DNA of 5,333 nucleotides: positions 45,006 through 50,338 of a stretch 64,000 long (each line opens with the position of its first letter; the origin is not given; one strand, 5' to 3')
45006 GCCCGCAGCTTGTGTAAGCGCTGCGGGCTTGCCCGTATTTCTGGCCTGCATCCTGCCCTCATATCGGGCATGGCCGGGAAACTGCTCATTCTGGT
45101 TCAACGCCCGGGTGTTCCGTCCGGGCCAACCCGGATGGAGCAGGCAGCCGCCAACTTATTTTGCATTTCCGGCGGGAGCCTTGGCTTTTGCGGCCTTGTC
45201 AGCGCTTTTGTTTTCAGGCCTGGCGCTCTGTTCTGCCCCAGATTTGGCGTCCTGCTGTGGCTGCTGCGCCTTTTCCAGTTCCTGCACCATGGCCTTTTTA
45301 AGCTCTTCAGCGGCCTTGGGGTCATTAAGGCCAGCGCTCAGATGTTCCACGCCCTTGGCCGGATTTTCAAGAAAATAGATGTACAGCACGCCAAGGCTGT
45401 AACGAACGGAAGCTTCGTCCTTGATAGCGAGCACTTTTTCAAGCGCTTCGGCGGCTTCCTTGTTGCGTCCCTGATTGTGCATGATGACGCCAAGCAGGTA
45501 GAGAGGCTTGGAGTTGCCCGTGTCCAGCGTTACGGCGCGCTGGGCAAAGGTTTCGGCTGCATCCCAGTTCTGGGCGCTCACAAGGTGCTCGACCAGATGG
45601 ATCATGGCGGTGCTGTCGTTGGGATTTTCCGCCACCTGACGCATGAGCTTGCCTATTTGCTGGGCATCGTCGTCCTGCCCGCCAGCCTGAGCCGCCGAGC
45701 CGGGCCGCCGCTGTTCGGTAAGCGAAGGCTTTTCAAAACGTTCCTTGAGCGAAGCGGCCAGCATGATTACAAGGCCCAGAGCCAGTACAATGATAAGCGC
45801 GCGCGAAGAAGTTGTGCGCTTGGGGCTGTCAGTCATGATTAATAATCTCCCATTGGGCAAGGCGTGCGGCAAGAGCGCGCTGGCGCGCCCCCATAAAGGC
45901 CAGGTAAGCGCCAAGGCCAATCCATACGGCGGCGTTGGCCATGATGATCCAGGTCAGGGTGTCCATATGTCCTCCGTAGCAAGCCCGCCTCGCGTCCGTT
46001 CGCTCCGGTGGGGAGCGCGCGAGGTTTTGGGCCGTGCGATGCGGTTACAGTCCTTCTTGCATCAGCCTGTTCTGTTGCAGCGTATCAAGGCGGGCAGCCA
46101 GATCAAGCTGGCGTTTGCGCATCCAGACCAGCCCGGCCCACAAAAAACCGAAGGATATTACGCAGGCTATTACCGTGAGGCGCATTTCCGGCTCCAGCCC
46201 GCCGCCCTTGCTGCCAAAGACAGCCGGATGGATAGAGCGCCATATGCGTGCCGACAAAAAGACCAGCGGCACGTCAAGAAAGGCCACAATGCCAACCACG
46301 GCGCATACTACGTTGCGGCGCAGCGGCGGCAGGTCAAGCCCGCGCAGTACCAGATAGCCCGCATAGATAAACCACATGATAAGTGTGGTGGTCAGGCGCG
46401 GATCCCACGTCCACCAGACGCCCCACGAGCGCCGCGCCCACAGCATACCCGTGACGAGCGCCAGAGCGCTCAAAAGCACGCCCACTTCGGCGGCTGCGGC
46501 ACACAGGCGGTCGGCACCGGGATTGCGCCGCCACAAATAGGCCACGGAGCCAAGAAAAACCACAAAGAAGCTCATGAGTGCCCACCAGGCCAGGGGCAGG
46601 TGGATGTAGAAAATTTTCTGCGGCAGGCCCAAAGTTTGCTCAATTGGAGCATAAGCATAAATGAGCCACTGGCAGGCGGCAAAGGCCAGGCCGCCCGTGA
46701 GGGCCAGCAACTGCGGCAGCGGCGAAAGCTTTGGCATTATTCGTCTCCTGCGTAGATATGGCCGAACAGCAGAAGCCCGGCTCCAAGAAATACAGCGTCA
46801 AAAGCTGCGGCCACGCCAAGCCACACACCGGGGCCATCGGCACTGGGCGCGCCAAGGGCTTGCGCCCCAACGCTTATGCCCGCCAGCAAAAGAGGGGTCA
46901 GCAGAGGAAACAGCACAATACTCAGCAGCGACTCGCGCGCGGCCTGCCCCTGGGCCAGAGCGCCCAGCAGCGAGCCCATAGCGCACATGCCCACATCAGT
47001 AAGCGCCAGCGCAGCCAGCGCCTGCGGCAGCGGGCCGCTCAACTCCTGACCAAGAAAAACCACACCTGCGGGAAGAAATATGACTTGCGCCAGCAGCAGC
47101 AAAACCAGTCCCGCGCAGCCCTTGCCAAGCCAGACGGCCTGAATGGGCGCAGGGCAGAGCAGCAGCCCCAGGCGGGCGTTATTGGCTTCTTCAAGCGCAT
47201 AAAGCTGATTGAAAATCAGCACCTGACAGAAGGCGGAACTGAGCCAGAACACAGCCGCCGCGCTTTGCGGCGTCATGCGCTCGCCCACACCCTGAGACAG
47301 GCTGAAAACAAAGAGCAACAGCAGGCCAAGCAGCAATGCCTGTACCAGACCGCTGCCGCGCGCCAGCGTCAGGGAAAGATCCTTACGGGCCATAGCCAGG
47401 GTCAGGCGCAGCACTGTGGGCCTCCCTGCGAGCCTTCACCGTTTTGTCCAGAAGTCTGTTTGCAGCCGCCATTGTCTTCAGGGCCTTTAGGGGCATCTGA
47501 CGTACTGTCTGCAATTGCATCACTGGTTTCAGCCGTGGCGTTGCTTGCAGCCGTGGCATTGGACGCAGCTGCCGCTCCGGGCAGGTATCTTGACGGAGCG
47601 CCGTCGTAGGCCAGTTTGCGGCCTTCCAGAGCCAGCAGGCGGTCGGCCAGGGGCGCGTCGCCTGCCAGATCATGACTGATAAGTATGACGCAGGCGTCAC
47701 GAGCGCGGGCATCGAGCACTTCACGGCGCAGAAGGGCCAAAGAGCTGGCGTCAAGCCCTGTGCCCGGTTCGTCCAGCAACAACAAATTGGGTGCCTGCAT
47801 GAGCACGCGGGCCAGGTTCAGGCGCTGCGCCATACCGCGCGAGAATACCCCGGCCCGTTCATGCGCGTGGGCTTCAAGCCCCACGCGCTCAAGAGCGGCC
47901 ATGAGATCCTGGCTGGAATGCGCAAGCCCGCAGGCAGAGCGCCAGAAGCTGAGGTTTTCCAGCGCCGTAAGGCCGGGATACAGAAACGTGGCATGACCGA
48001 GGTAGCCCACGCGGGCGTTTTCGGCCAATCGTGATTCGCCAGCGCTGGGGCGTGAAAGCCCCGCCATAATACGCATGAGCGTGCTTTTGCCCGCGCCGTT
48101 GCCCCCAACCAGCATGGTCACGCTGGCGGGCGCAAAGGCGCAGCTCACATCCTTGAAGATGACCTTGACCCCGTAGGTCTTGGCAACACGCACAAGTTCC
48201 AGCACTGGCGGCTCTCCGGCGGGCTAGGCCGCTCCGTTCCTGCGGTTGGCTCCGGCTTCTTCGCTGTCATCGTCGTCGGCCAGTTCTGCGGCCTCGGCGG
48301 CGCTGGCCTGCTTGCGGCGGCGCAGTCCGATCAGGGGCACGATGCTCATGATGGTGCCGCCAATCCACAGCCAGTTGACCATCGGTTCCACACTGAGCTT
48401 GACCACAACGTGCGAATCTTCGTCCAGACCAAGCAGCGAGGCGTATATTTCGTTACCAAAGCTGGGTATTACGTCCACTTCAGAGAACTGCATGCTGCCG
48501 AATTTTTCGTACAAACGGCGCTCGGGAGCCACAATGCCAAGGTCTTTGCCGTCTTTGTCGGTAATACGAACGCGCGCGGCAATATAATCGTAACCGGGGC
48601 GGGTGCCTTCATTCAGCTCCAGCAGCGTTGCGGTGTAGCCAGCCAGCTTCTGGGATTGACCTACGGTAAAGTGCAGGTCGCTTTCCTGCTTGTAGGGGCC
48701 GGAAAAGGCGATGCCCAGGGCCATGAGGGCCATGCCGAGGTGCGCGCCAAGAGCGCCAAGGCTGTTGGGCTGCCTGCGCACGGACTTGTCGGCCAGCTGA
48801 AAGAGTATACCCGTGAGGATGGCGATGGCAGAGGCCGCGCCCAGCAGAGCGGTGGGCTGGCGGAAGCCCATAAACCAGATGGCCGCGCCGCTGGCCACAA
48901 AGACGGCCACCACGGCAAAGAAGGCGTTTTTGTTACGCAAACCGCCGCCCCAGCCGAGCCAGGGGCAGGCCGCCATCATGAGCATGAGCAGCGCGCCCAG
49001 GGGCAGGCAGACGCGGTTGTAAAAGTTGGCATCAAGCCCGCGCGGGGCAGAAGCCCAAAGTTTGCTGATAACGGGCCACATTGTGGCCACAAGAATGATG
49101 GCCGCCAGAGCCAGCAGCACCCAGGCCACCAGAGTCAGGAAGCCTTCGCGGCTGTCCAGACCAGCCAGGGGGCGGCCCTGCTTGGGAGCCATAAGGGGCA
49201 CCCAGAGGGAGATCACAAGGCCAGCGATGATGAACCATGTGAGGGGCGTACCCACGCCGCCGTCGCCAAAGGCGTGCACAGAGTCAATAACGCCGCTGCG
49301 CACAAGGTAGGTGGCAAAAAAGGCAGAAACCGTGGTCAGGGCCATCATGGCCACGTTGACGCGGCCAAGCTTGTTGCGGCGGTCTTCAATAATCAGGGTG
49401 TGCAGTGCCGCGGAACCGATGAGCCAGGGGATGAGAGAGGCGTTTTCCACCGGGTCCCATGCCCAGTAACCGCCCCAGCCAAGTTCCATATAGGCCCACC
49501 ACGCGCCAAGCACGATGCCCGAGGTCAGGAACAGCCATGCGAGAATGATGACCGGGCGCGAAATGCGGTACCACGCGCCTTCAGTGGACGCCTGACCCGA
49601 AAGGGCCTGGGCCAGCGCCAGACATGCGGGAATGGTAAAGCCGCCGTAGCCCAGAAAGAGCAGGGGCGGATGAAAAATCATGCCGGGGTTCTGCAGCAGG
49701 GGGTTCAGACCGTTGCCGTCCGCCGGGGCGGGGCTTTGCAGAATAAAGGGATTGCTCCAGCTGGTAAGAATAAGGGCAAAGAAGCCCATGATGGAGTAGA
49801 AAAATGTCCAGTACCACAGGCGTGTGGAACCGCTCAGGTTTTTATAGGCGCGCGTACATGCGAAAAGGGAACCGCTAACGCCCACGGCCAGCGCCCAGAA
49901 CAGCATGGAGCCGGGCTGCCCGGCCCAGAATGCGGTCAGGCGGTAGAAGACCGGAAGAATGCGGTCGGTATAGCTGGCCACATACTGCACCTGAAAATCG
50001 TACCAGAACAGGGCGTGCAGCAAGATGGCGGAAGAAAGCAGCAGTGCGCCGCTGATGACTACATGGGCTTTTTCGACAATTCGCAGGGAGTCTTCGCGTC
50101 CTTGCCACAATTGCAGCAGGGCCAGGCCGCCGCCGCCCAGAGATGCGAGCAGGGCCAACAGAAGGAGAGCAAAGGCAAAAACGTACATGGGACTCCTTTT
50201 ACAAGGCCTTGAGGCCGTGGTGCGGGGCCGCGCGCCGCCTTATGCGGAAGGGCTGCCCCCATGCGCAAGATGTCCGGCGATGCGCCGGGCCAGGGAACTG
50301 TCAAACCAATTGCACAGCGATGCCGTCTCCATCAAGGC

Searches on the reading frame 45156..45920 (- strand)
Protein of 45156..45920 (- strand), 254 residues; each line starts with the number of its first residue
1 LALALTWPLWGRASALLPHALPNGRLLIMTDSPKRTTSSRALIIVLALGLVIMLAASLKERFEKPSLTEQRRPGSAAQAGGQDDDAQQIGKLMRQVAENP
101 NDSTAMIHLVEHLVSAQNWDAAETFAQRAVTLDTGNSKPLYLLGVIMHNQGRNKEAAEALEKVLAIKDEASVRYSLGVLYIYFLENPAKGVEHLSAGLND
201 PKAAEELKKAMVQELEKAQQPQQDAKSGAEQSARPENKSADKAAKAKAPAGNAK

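Call 8: search_protein_families(library=pfam, proteins=[window:45156-45920:-], max_evalue=0.001)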
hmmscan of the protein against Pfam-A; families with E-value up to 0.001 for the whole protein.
window:45156-45920:- (254 aa): 9 families
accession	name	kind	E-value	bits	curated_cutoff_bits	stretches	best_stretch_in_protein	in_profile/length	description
PF14559.12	TPR_19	-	3.9e-09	37.2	25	1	113-169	1-57/68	Tetratricopeptide repeat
PF07719.23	TPR_2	-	1.2e-06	28.6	27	1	140-167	4-31/34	Tetratricopeptide repeat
PF13424.12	TPR_12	-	1.1e-05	25.9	30.1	1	105-167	5-75/77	Tetratricopeptide repeat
PF13432.12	TPR_16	-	2e-05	25.3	32.7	0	140-167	34-61/65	Tetratricopeptide repeat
PF25063.1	ARM_TT21_C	-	0.0002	21.7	35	1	94-177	86-171/209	Tetratricopeptide repeat protein 21 C-terminal ARM domain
PF13176.12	TPR_7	-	0.00025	21.3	27.9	0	140-169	2-31/36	Tetratricopeptide repeat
PF13428.12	TPR_14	-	0.00035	21.4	23.5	0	107-144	5-42/44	Tetratricopeptide repeat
PF12895.13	ANAPC3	-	0.00057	20.5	27.2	0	117-194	3-79/82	Anaphase-promoting complex, cyclosome, subunit 3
PF13374.12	TPR_10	-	0.00078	19.8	27.5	0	143-166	8-31/42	Tetratricopeptide repeat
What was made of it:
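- A second TPR gene directly after ccmC (45156-45920) is a better CcmI candidate (call 8).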

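Call 62: search_protein_families(library=ncbifam, proteins=[window:45156-45920:-], max_evalue=0.01)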
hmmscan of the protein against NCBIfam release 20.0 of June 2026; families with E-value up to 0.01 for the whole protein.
window:45156-45920:- (254 aa): 7 families
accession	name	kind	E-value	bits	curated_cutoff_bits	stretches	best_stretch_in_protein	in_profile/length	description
NF040959.1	MamA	equivalog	2.5e-06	27.1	200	1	91-195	59-163/204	magnetosome protein MamA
TIGR02917.1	PEP_TPR_lipo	equivalog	4.4e-05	21.6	312.2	1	81-213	139-677/899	XrtA/PEP-CTERM system TPR-repeat protein PrsT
TIGR02552.1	LcrH_SycD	equivalog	9e-05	22.2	104.8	1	97-171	46-120/136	SycD/LcrH family type III secretion system chaperone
NF011886.0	PRK15359.1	equivalog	0.00012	21.9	146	1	96-169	51-124/144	type III secretion system chaperone protein SscB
NF002725.1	PRK02603.1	equivalog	0.002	18.2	143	1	72-171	40-140/173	photosystem I assembly protein Ycf3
NF033920.0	C39_PA2778_fam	equivalog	0.0068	15.8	150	1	84-166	171-253/255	PA2778 family cysteine peptidase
NF008757.0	PRK11788.1-5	equivalog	0.0098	15.1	363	0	107-165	184-242/388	lipopolysaccharide assembly protein LapB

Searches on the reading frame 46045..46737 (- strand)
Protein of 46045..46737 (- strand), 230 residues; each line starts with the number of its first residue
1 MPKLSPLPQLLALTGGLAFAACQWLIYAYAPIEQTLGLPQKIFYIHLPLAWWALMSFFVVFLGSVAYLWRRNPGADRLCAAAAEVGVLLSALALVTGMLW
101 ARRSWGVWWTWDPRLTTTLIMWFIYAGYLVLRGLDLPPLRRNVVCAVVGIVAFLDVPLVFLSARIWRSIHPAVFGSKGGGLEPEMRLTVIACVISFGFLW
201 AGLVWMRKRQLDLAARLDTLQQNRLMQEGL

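Call 8: search_protein_families(library=pfam, proteins=[window:46045-46737:-], max_evalue=0.001)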
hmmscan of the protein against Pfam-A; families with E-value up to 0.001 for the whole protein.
window:46045-46737:- (230 aa): 1 family
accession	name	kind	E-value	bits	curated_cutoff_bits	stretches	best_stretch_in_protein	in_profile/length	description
PF01578.25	Cytochrom_C_asm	-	7.4e-26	91.5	29.9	1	35-169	64-211/212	Cytochrome C assembly protein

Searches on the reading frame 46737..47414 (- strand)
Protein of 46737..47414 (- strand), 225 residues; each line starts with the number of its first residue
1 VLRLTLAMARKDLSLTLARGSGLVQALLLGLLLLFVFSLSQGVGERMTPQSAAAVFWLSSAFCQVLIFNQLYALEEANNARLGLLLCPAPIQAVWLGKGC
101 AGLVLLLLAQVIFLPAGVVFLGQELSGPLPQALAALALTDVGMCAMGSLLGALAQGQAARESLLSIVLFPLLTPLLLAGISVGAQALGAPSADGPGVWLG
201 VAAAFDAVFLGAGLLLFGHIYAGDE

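Call 8: search_protein_families(library=pfam, proteins=[window:46737-47414:-], max_evalue=0.001)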
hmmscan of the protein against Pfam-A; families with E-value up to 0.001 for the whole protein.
window:46737-47414:- (225 aa): 1 family
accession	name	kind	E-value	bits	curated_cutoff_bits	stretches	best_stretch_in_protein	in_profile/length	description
PF03379.19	CcmB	-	8.8e-14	51.9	24.9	1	7-206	3-198/215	CcmB protein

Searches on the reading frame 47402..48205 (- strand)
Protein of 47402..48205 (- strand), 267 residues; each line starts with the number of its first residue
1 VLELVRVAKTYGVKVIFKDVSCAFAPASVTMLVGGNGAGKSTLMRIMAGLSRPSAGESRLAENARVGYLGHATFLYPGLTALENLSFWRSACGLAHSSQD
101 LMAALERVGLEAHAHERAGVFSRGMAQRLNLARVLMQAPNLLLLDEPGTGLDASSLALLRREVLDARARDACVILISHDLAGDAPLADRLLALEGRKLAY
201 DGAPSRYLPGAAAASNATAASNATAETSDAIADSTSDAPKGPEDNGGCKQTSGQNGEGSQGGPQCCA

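Call 8: search_protein_families(library=pfam, proteins=[window:47402-48205:-], max_evalue=0.001)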
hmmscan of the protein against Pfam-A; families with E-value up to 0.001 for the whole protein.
window:47402-48205:- (267 aa): 3 families
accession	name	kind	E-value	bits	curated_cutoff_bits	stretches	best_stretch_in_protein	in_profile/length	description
PF00005.33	ABC_tran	-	2.4e-26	93.4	25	1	18-147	2-135/137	ABC transporter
PF13304.12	AAA_21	-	3.6e-10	40.8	27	1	29-53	1-25/304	AAA domain, putative AbiEii toxin, Type IV TA system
PF13555.12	AAA_29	-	0.00023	21.3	27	1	17-44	12-39/61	P-loop containing region of AAA domain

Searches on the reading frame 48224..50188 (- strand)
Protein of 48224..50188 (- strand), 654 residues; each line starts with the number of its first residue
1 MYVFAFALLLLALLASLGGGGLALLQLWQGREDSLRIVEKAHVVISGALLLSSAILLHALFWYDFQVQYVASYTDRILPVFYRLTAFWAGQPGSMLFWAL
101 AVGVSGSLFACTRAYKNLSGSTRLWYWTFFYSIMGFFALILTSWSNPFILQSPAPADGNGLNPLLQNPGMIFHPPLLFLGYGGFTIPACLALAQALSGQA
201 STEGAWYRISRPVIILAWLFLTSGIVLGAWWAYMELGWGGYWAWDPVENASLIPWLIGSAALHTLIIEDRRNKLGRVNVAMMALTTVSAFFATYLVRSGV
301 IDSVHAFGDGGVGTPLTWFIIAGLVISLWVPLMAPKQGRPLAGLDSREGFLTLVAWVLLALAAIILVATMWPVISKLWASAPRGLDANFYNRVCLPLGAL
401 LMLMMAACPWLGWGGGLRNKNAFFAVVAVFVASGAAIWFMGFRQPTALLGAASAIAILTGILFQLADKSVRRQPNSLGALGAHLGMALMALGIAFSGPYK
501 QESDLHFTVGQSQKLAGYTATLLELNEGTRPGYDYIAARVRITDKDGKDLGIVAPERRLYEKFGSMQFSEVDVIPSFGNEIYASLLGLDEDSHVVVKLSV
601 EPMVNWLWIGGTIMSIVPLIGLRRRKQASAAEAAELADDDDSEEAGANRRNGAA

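Call 8: search_protein_families(library=pfam, proteins=[window:48224-50188:-], max_evalue=0.001)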
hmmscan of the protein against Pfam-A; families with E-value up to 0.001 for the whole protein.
window:48224-50188:- (654 aa): 2 families
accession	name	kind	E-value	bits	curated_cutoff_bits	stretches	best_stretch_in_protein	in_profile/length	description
PF16327.10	CcmF_C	-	1e-39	137.1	28.7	1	344-619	30-317/323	Cytochrome c-type biogenesis protein CcmF C-terminal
PF01578.25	Cytochrom_C_asm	-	1.4e-36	126.6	29.9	1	90-298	3-206/212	Cytochrome C assembly protein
